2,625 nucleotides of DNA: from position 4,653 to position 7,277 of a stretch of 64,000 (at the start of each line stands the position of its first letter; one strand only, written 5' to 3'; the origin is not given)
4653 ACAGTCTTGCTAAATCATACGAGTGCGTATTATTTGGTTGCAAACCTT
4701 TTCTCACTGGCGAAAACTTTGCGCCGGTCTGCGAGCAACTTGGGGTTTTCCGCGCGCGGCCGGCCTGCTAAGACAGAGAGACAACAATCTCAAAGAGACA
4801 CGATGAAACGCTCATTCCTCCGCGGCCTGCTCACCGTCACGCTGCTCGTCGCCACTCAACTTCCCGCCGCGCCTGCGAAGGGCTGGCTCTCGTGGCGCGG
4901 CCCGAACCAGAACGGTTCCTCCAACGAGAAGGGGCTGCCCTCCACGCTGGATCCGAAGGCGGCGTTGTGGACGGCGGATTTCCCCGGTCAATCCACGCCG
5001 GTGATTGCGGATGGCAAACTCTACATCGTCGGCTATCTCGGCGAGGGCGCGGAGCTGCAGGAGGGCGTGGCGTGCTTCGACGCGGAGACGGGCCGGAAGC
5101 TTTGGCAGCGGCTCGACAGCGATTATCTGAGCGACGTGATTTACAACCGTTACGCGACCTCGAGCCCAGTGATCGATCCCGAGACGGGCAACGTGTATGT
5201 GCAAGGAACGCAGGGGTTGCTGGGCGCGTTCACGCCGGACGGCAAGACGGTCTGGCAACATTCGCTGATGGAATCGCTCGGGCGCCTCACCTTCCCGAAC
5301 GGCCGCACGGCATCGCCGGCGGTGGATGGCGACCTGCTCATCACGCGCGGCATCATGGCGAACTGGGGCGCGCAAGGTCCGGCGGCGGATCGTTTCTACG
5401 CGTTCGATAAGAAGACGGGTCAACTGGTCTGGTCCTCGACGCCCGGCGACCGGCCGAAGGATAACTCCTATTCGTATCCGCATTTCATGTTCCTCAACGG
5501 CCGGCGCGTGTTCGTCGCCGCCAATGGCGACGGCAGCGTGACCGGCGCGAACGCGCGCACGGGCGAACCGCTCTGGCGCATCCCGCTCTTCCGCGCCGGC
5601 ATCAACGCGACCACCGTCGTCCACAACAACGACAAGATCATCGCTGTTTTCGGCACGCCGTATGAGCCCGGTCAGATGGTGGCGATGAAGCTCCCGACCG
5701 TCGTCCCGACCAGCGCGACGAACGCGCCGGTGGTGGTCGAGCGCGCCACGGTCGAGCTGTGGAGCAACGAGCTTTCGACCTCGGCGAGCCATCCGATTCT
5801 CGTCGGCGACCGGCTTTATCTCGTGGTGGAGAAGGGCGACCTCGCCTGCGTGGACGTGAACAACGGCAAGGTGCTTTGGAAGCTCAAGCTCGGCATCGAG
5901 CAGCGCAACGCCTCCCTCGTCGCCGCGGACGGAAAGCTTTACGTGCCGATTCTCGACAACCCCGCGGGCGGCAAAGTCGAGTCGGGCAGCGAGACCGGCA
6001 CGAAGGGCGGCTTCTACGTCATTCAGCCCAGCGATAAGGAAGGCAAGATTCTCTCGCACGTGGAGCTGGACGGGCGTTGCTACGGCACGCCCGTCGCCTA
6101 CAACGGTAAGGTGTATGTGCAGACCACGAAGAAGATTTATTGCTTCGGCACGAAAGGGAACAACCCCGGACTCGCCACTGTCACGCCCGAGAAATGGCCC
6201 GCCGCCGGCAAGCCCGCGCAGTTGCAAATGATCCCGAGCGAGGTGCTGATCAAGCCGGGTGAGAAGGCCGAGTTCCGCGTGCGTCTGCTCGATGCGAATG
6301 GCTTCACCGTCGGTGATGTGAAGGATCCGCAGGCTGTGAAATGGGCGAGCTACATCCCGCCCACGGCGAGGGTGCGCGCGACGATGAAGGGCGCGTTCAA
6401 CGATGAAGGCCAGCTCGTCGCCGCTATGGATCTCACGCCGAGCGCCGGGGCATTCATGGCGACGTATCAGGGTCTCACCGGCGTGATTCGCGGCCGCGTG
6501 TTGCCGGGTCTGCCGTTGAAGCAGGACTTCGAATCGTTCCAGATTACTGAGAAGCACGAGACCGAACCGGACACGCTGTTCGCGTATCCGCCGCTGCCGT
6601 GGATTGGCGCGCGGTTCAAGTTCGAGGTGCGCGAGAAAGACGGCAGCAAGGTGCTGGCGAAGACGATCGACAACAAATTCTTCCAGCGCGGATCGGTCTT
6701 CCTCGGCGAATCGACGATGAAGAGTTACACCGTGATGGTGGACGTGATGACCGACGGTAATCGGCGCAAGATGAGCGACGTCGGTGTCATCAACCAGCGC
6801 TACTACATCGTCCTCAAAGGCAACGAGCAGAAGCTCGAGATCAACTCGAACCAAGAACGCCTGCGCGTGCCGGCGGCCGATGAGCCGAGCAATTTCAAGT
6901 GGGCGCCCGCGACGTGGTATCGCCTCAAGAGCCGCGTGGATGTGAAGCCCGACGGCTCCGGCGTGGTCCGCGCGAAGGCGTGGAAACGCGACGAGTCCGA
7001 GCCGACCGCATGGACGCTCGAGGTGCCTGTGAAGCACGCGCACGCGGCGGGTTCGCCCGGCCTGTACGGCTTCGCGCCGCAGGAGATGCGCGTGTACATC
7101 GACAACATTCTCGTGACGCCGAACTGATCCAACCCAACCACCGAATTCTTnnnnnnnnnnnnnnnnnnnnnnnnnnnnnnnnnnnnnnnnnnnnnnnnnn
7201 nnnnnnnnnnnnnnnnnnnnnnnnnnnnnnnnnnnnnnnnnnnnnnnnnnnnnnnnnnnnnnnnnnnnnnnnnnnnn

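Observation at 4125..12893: MarR-controlled six-gene operon: two secreted beta-propellers coupled to a split carboxylate-reduction set (adenylating enzyme, Glu-less ALDH fold, Fe-ADH)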

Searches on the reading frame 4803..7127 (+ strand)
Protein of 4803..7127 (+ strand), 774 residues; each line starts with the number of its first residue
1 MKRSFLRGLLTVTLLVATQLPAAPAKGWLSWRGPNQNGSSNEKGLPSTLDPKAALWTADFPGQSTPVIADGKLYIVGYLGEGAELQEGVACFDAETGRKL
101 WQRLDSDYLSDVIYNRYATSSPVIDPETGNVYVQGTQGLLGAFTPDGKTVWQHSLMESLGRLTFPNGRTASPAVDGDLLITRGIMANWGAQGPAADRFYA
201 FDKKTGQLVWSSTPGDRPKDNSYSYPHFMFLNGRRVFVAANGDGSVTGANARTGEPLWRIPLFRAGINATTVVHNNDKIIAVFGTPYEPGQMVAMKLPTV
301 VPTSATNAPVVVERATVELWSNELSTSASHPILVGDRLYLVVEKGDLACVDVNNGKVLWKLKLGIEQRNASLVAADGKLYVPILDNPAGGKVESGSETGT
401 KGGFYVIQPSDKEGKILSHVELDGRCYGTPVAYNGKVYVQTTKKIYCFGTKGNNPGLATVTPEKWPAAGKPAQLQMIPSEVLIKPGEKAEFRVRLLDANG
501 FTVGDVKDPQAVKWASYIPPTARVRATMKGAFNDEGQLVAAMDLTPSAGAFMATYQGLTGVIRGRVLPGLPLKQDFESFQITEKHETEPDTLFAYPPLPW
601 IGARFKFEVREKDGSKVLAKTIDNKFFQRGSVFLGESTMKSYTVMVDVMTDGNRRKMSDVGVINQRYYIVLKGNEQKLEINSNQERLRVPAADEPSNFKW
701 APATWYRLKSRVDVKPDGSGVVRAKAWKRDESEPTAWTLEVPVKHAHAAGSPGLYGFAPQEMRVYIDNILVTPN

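Call 3: search_protein_families(library=pfam, proteins=[window:4803-7127:+], max_evalue=0.01)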
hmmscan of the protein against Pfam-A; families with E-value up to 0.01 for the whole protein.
window:4803-7127:+ (774 aa): 3 families
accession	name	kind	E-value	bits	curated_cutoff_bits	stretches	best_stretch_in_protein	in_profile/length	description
PF13360.13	PQQ_2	-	2.5e-28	99.8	27.6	2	138-381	3-212/233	Outer membrane protein assembly factor BamB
PF13570.13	Beta-prop_ACSF4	-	3.2e-12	46.9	133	1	197-440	114-318/329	Beta-alanine-activating enzyme, beta-propeller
PF01011.28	PQQ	-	8.3e-12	45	26.7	1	62-217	49-211/595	Glucose/ethanol/alcohol dehydrogenase, beta-propeller domain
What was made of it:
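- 4803..7127 (+): Secreted beta-propeller 1 (774 aa): signal peptide, PQQ_2/BamB-like propeller, then an all-beta C-terminal region of about 340 aa with unknown fold. PQQ_2 99.8 bits (call 3).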

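Call 4: search_protein_families(library=ncbifam, proteins=[window:4803-7127:+], max_evalue=0.01)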
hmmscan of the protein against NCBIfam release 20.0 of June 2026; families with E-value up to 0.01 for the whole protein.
window:4803-7127:+ (774 aa): 6 families
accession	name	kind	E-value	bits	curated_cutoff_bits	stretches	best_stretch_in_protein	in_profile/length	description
TIGR03300.1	assembly_YfgL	equivalog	1.8e-18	66.4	285.2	2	126-365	63-271/377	outer membrane protein assembly factor BamB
NF008351.0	PRK11138.1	equivalog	6.1e-12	44.7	423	1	328-366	249-287/394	outer membrane protein assembly factor BamB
TIGR03075.1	PQQ_enz_alc_DH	subfamily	2.8e-09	36.1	480.05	1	63-213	62-198/530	PQQ-dependent dehydrogenase, methanol/ethanol family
TIGR04528.1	acido_non_PQQ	subfamily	5.6e-07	28.7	650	0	340-380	396-436/493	acido-empty-quinoprotein group A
TIGR03074.1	PQQ_membr_DH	subfamily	1.3e-05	23.3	832.65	0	326-369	204-247/783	membrane-bound PQQ-dependent dehydrogenase, glucose/quinate/shikimate family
NF041516.1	PA2928_fam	subfamily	0.0011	18.5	70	0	347-388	316-356/376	PA2928 family protein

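Call 37: search_solved_structures(query=window:4803-7127:+, max_evalue=0.01)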
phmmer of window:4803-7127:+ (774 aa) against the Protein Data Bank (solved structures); distinct sequences matched with E-value up to 0.01: 30.
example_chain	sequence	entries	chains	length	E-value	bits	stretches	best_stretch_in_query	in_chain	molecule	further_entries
6tjh_A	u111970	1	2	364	1.8e-10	43.2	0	119-154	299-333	Cake9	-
6tjg_A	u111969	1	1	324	1.8e-09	39.9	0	119-154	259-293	Cake8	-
6tjf_A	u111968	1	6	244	1.5e-07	33.5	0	119-154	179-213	Cake6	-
6tje_A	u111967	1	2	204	2.1e-06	29.8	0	119-154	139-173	Cake5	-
9pxg_B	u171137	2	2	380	2e-05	26.5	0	332-363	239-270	Outer membrane protein assembly factor BamB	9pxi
4hdj_A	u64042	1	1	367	2e-05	26.5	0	332-363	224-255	Outer membrane protein assembly factor BamB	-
6tjd_A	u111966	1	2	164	6e-05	24.9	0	119-154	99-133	Cake4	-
5ljo_B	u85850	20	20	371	7.2e-05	24.7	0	316-365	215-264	Outer membrane protein assembly factor BamB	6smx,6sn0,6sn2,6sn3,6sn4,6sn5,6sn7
3q54_A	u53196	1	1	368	7.6e-05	24.6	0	316-365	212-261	Outer membrane assembly lipoprotein YfgL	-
2yh3_A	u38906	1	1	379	7.7e-05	24.6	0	316-365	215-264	LIPOPROTEIN YFGL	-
8spr_B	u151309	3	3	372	7.9e-05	24.5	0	316-365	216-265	Outer membrane protein assembly factor BamB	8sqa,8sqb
8orr_AAA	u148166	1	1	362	8e-05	24.5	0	324-365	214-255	Outer membrane protein assembly factor BamB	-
28jl_B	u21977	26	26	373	8e-05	24.5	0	316-365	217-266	Outer membrane protein assembly factor BamB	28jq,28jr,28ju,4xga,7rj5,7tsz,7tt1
3q7m_A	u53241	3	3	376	8.1e-05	24.5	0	316-365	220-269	Lipoprotein yfgL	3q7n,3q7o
7nri_B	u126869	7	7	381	8.9e-05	24.4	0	316-365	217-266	Outer membrane protein assembly factor BamB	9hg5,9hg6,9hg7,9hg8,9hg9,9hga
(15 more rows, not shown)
